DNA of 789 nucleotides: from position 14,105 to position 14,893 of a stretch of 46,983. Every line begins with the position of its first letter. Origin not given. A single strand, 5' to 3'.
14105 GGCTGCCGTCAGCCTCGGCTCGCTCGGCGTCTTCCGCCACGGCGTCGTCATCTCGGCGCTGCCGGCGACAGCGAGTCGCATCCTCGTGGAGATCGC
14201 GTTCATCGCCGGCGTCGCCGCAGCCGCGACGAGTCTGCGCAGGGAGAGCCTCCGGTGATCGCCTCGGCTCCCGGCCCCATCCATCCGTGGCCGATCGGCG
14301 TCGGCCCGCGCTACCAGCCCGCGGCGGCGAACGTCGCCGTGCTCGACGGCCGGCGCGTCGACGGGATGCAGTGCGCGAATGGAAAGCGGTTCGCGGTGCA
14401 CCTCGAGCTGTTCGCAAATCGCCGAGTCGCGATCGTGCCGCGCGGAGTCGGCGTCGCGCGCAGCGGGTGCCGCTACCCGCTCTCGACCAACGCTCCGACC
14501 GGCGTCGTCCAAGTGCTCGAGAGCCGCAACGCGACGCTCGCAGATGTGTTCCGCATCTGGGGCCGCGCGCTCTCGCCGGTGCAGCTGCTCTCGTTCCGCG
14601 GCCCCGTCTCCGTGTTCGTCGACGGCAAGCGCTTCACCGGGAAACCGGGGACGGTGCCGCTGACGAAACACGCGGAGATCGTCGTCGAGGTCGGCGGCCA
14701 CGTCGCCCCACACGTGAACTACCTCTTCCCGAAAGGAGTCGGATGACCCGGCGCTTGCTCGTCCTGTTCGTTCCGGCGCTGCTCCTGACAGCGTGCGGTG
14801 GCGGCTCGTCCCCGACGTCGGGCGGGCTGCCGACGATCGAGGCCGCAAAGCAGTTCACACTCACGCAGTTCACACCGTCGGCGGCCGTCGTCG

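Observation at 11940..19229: Six uncharacterised envelope proteins chained in one unit to Sco-YcnI-CopC/CopD (10-gene candidate copper-handling system)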

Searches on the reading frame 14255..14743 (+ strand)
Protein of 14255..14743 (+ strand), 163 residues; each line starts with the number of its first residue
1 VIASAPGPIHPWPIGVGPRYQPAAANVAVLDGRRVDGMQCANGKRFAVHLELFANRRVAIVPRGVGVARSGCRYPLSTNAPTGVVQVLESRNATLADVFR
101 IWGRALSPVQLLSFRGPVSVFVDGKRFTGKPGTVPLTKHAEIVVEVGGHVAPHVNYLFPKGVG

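Call 4: search_protein_families(library=pfam, proteins=[window:14255-14743:+], max_evalue=1)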
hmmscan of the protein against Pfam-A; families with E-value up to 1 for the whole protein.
window:14255-14743:+ (163 aa): 0 families

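Call 5: search_protein_families(library=ncbifam, proteins=[window:14255-14743:+], max_evalue=1)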
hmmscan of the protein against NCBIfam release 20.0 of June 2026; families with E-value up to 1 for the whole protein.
window:14255-14743:+ (163 aa): 0 families

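Call 24: search_protein_families(library=pfam, alignment_id=A4, max_evalue=0.1)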
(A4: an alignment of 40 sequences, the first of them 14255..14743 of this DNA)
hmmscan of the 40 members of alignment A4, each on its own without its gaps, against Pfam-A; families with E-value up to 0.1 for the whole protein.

A. member 1, window:14255-14743:+ (163 aa): 0 families

B. families by the number of members that match (of 40 scanned): 2 families
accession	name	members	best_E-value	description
PF12740.14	PETase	1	0.079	PET hydrolase-like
PF03949.21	Malic_M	1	0.093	Malic enzyme, NAD binding domain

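Call 29: search_solved_structures(query=A4, max_evalue=10, show_alignments=2)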
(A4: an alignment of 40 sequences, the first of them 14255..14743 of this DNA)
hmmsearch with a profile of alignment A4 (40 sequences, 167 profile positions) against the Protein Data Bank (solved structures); distinct sequences matched with E-value up to 10: 0.

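Call 51: find_homologous_proteins(query=window:14255-14743:+)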
Query window:14255-14743:+ (163 aa): 743 proteins with E <= 0.001 among 862 candidates; the best 120 are listed.
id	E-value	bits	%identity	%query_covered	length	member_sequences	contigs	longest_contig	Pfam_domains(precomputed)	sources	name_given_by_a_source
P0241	1.6e-103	362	99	100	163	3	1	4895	-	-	-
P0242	3.2e-80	286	77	100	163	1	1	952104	-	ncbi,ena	-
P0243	5.5e-79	282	75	100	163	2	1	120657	-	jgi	-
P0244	5.0e-77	276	74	100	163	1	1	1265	-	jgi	jgi:hypothetical protein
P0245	2.3e-75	270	75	100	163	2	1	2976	-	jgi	-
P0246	2.5e-71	257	72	99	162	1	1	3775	-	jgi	jgi:hypothetical protein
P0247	1.2e-70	255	72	100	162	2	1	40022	-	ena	-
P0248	2.1e-69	251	69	100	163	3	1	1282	-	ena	-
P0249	1.1e-68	249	71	100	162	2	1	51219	-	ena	-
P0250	1.2e-68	248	71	98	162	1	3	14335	-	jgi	jgi:hypothetical protein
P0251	2.1e-68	248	69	100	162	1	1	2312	-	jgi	jgi:hypothetical protein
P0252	3.7e-68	247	69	100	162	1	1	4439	-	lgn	-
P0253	7.9e-68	246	70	100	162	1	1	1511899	-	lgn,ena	-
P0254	1.0e-67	245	70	99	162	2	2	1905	-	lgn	-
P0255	2.0e-67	244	69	100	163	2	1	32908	-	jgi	-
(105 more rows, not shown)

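Call 72: search_dna_similar(query=window:14255-14743:+, collection=plasmids, mode=protein, max_evalue=0.01, max_rows=15)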
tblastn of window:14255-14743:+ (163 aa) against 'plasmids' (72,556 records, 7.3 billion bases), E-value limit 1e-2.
Records with a match: 13; places in all: 17; records where one place covers at least 80% of the query: 6.
Best place of each record, by identity: <60% 13.
By first word of the organism name: Caballeronia 3; Burkholderia 2; Acidovorax 2; Mycolicibacterium 2; Paraburkholderia 1; Comamonadaceae 1; Mycobacterium 1; Polaromonas 1.
By predicted mobility (MOB-suite, as given by PLSDB): non-mobilizable 12; mobilizable 1.
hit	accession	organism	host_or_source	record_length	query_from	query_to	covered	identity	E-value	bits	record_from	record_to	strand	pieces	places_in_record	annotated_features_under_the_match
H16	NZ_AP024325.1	Caballeronia sp. NK8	-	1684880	16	147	81%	31.5%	2e-10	65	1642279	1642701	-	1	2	none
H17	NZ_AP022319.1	Burkholderia sp. THE68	Togo hemipterus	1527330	16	147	81%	31.5%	2e-10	65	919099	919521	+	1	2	none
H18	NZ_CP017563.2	Paraburkholderia sprentiae WSM5005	Lebeckia ambigua,root nodule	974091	22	150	79%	31.9%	1e-9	63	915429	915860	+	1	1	hypothetical protein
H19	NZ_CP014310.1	Burkholderia sp. PAMC 26561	single cell,lichen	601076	4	150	90%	26.7%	2e-7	57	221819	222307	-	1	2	hypothetical protein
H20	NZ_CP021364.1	Acidovorax carolinensis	-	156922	32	162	80%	29.1%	3e-8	59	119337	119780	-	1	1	hypothetical protein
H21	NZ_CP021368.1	Acidovorax carolinensis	-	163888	32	162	80%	29.1%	3e-8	59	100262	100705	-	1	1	hypothetical protein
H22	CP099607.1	Comamonadaceae bacterium OTU4NAUVB1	Arabidopsis thaliana,pure culture,leaf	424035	32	162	80%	29.1%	3e-8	59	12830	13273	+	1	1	hypothetical protein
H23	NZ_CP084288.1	Caballeronia zhejiangensis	Anasa tristis,Cell culture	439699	32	147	71%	31.7%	5e-9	61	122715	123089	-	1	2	hypothetical protein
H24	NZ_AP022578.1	Mycolicibacterium aubagnense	-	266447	48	160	69%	31.5%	2e-3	44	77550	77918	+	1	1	hypothetical protein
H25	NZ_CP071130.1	Caballeronia sp. M1242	Homo sapiens,ETA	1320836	32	147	71%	28.5%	2e-11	68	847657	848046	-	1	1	none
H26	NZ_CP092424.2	Mycobacterium lentiflavum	-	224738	44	148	64%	29.7%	3e-4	47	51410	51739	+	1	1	hypothetical protein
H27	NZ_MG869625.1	Polaromonas sp. W11N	Werenskioldbreen Glacier, Spitsbergen, ...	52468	43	147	64%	29.7%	3e-5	50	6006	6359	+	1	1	hypothetical protein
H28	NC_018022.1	Mycolicibacterium chubuense NBB4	-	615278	48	147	61%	30.8%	2e-6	54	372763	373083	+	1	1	hypothetical protein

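Call 73: get_annotated_region(hit=H18, flank=6000)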
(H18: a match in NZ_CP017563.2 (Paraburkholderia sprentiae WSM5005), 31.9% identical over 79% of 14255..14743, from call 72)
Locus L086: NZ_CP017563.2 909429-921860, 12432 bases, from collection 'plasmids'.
description: Paraburkholderia sprentiae WSM5005 plasmid pl1WSM5005, complete sequence
organism: Paraburkholderia sprentiae WSM5005 (NCBI taxid 754502)
taxonomy: Bacteria; Pseudomonadota; Betaproteobacteria; Burkholderiales; Burkholderiaceae; Paraburkholderia; Paraburkholderia sprentiae; Paraburkholderia sprentiae WSM5005
host: -; source: Lebeckia ambigua,root nodule; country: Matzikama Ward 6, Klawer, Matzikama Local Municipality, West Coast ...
typing (MOB-suite, as given by PLSDB): non-mobilizable
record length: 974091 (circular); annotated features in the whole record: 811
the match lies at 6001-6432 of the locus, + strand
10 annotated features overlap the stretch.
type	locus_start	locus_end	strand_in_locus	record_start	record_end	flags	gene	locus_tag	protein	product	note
CDS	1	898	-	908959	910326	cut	-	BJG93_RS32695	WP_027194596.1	MFS transporter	GO:0055085 - transmembrane transport [Evidence IEA]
CDS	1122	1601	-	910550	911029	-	-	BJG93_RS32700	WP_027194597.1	AraC family transcriptional regulator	-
CDS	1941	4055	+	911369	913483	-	-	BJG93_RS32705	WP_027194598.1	glycosyl hydrolase family 28 protein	GO:0005975 - carbohydrate metabolic process [Evidence IEA]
CDS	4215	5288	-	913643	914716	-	-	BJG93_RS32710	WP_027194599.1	AI-2E family transporter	GO:1905887 - autoinducer AI-2 transmembrane transport [Evidence IEA]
CDS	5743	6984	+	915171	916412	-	-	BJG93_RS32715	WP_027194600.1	hypothetical protein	-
CDS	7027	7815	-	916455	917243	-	-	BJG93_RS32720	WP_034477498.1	hypothetical protein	-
CDS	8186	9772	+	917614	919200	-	-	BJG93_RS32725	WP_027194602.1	phospholipase D family protein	-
CDS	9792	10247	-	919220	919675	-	-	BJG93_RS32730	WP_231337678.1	hypothetical protein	-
CDS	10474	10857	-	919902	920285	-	-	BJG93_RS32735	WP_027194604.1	SHOCT domain-containing protein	-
CDS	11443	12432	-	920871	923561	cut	tssH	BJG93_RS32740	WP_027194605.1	type VI secretion system ATPase TssH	GO:0033103 - protein secretion by the type VI secretion system [Evidence IEA]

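Call 74: get_annotated_region(hit=H20, flank=6000)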
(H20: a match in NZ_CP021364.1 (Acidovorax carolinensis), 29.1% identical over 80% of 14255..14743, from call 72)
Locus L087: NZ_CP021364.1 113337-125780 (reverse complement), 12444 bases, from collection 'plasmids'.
description: Acidovorax carolinensis strain P3 plasmid pACP3.2, complete sequence
organism: Acidovorax carolinensis (NCBI taxid 553814)
taxonomy: Bacteria; Pseudomonadota; Betaproteobacteria; Burkholderiales; Comamonadaceae; Acidovorax; Acidovorax carolinensis
host: -; source: -; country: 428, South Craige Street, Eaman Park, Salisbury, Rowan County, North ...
typing (MOB-suite, as given by PLSDB): non-mobilizable
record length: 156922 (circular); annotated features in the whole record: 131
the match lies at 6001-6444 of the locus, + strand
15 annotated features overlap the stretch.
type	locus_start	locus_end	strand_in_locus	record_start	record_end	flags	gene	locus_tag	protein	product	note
CDS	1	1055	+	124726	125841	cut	-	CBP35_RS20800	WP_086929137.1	YeiH family protein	-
CDS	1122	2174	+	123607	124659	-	-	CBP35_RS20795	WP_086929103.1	YncE family protein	-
CDS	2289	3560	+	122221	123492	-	-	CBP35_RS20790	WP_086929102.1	molybdopterin-dependent oxidoreductase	-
CDS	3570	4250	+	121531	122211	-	-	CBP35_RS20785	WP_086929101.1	c-type cytochrome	-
CDS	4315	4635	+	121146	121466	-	-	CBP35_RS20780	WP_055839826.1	high-potential iron-sulfur protein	-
CDS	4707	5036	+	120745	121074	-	-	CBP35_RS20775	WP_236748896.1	DUF305 domain-containing protein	-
CDS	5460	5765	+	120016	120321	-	-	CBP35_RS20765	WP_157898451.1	hypothetical protein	-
CDS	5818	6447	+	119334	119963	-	-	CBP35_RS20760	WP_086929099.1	hypothetical protein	-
CDS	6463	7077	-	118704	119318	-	-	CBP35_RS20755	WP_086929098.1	class I SAM-dependent methyltransferase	-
CDS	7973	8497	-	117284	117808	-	-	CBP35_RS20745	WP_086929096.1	sigma-70 family RNA polymerase sigma factor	GO:0006352 - DNA-templated transcription initiation [Evidence IEA]; GO:0006355 - regulation of DNA-templated ...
CDS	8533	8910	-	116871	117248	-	-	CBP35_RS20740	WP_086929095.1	hypothetical protein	-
CDS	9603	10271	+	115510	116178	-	-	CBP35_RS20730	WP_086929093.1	SOS response-associated peptidase family protein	GO:0006974 - DNA damage response [Evidence IEA]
CDS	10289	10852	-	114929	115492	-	-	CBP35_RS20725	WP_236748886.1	thermonuclease family protein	-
CDS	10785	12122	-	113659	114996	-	-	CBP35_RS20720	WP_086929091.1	relaxase/mobilization nuclease domain-containing protein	-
CDS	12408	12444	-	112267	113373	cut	-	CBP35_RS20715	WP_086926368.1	IS5 family transposase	-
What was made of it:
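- The contexts of g4 relatives are mixed (calls 73, 74).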

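Call 75: get_annotated_region(hit=H28, flank=6000)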
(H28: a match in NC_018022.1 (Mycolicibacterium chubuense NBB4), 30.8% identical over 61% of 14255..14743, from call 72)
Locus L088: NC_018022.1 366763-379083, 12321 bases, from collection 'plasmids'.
description: Mycolicibacterium chubuense NBB4 plasmid pMYCCH.01, complete sequence
organism: Mycolicibacterium chubuense NBB4 (NCBI taxid 710421)
taxonomy: Bacteria; Actinomycetota; Actinomycetes; Mycobacteriales; Mycobacteriaceae; Mycolicibacterium; Mycolicibacterium chubuense; Mycolicibacterium chubuense NBB4
host: -; source: -; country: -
typing (MOB-suite, as given by PLSDB): mobilizable; relaxase MOBF,MOBF
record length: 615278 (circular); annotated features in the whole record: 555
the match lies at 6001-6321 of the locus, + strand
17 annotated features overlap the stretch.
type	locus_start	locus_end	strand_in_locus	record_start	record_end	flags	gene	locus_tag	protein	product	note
CDS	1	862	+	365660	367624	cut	-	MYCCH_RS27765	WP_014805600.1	cation-translocating P-type ATPase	-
CDS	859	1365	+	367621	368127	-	lspA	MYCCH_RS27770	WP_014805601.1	signal peptidase II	GO:0009306 - protein secretion [Evidence IEA]; GO:0006508 - proteolysis [Evidence IEA]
CDS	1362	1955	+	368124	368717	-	-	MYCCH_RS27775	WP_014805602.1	cadmium resistance transporter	-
CDS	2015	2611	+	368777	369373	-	-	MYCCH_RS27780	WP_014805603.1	TlpA disulfide reductase family protein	-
CDS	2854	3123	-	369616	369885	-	-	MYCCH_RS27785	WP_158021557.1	hypothetical protein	-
CDS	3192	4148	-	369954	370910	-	-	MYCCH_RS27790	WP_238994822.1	M56 family metallopeptidase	-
CDS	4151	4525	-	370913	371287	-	-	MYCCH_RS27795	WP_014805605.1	BlaI/MecI/CopY family transcriptional regulator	GO:0045892 - negative regulation of DNA-templated transcription [Evidence IEA]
CDS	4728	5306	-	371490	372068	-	-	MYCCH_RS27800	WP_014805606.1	hypothetical protein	-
CDS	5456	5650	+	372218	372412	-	-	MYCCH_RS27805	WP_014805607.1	hypothetical protein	-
CDS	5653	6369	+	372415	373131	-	-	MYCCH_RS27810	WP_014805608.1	hypothetical protein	-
CDS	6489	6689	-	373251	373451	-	-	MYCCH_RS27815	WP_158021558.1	hypothetical protein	-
CDS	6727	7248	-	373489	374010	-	-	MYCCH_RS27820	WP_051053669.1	MPT63 family protein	-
CDS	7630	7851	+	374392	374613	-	-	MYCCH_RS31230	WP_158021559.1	hypothetical protein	-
CDS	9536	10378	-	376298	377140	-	-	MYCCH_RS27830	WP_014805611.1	F510_1955 family glycosylhydrolase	-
CDS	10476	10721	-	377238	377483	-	-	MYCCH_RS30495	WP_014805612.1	hypothetical protein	-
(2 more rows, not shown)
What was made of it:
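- A g4 relative lies in a metal-resistance island of a Mycolicibacterium plasmid (call 75).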

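Call 81: search_protein_families(library=pfam, proteins=[L087:5818-6444:+, L088:5653-6366:+, L086:5743-6981:+], max_evalue=0.01)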
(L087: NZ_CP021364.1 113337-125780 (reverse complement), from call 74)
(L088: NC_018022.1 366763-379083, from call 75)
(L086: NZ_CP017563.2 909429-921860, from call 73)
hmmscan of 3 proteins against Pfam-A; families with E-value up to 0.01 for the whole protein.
L087:5818-6444:+ (209 aa): 0 families

L088:5653-6366:+ (238 aa): 0 families

L086:5743-6981:+ (413 aa): 0 families
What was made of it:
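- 14255..14746 (+): g4: 163-aa protein without a signal peptide in this clade. It is a degenerate member of a wider unnamed exported domain family. No Pfam or PDB match (calls 24, 29, 81).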
